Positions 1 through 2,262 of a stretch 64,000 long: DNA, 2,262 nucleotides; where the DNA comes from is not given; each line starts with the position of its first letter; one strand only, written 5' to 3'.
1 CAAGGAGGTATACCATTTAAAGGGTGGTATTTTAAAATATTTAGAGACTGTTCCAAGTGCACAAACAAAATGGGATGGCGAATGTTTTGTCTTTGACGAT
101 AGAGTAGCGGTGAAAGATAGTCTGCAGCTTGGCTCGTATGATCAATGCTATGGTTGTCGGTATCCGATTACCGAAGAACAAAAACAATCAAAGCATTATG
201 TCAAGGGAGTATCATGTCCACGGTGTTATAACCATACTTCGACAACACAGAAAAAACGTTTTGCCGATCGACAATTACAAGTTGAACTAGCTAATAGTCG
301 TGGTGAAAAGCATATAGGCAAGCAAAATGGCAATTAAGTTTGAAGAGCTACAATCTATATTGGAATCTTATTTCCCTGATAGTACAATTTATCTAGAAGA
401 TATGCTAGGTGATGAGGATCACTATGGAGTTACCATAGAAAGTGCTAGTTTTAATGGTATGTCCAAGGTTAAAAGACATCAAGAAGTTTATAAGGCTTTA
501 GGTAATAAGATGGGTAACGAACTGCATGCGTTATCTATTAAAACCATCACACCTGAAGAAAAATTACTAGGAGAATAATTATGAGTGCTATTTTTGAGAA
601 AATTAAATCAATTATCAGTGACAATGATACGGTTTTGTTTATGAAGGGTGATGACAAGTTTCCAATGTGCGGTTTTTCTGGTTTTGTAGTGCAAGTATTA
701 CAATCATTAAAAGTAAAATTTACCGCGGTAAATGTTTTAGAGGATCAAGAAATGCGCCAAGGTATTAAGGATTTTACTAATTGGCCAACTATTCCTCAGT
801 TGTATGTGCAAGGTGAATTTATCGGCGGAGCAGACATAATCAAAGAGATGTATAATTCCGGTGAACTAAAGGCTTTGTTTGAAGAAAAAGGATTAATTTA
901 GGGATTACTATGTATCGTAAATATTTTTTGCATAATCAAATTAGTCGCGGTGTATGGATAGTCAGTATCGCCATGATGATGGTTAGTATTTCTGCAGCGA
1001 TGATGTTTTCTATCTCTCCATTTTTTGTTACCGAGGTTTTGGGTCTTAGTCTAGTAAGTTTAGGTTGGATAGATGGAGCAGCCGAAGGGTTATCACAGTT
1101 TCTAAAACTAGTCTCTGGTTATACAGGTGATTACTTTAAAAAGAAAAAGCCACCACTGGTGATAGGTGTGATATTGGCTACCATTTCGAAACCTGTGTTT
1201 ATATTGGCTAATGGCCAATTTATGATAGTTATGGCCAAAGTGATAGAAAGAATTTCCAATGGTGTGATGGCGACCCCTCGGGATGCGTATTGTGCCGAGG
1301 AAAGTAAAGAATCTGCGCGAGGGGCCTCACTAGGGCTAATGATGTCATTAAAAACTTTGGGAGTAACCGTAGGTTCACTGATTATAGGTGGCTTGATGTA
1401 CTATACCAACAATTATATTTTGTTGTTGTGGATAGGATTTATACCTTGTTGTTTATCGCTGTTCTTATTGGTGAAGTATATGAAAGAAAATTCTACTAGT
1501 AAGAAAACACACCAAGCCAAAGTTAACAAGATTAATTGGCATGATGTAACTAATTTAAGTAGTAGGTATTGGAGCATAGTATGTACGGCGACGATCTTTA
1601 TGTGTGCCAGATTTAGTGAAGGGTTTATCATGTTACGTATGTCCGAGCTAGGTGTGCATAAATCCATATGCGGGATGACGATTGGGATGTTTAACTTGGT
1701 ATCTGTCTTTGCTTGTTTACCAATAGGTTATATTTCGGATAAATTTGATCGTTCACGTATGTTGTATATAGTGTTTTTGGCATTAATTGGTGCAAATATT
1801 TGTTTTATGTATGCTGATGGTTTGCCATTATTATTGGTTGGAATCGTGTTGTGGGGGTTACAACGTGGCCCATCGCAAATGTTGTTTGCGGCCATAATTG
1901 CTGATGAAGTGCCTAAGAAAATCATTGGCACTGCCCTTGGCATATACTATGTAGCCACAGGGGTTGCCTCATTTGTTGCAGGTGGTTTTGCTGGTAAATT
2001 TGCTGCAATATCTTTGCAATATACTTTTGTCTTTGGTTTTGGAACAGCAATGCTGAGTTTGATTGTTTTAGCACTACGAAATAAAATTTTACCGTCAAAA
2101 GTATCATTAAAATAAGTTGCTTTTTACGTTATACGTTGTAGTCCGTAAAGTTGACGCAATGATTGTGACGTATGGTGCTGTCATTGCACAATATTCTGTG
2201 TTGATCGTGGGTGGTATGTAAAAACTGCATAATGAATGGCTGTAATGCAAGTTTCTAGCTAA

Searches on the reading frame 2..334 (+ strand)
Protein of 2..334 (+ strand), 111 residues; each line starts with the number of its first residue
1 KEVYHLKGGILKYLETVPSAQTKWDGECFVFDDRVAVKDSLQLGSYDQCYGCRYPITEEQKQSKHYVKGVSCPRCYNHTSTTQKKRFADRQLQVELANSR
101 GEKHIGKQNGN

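Call 23: search_protein_families(library=pfam, proteins=[window:2-334:+], max_evalue=0.01)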
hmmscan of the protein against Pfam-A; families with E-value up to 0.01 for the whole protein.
window:2-334:+ (111 aa): 1 family
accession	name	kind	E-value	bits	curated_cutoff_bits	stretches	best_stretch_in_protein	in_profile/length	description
PF12368.13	Rhodanese_C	-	0.00013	22.6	26.9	1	25-79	1-57/66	Rhodanase C-terminal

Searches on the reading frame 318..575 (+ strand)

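Call 23: search_protein_families(library=pfam, proteins=[window:318-575:+], max_evalue=0.01)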
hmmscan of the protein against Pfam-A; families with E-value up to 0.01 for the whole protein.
window:318-575:+ (86 aa): 1 family
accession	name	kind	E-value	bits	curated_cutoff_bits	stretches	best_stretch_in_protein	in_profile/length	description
PF01722.23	BolA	-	8.6e-18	64.9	25.7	1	31-81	26-76/76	BolA-like protein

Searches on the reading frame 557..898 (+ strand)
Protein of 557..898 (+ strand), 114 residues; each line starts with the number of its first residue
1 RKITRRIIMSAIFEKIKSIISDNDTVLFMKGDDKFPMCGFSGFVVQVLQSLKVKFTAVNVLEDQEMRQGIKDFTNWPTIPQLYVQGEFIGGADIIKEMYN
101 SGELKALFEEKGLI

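Call 23: search_protein_families(library=pfam, proteins=[window:557-898:+], max_evalue=0.01)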
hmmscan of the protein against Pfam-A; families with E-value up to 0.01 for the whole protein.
window:557-898:+ (114 aa): 1 family
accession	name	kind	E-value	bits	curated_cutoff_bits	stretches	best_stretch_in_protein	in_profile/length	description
PF00462.30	Glutaredoxin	-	2.3e-19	69.8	22.9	1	26-89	2-60/60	Glutaredoxin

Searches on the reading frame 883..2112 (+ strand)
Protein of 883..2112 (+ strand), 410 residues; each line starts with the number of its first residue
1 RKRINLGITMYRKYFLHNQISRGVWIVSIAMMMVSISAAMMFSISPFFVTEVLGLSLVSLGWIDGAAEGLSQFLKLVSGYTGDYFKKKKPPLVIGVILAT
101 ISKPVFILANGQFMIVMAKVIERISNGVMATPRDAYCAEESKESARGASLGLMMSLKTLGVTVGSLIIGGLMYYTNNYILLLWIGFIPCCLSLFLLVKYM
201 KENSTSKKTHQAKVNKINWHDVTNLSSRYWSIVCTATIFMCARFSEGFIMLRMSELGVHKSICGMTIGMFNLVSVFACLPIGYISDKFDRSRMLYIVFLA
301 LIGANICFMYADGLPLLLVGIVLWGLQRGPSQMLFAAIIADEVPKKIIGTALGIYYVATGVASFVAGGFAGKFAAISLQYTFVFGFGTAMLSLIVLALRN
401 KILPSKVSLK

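Call 23: search_protein_families(library=pfam, proteins=[window:883-2112:+], max_evalue=0.01)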
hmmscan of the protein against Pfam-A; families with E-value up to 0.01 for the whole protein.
window:883-2112:+ (410 aa): 3 families
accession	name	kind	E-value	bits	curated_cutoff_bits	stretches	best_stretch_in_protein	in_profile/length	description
PF07690.21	MFS_1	-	7.9e-35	120.8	33.4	2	28-245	2-220/347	Major Facilitator Superfamily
PF00083.30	Sugar_tr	-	6.5e-11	42.2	22.3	2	76-197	64-189/452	Sugar (and other) transporter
PF08566.15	Pam17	-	0.0038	17.6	25.4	0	202-285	4-88/165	Mitochondrial import protein Pam17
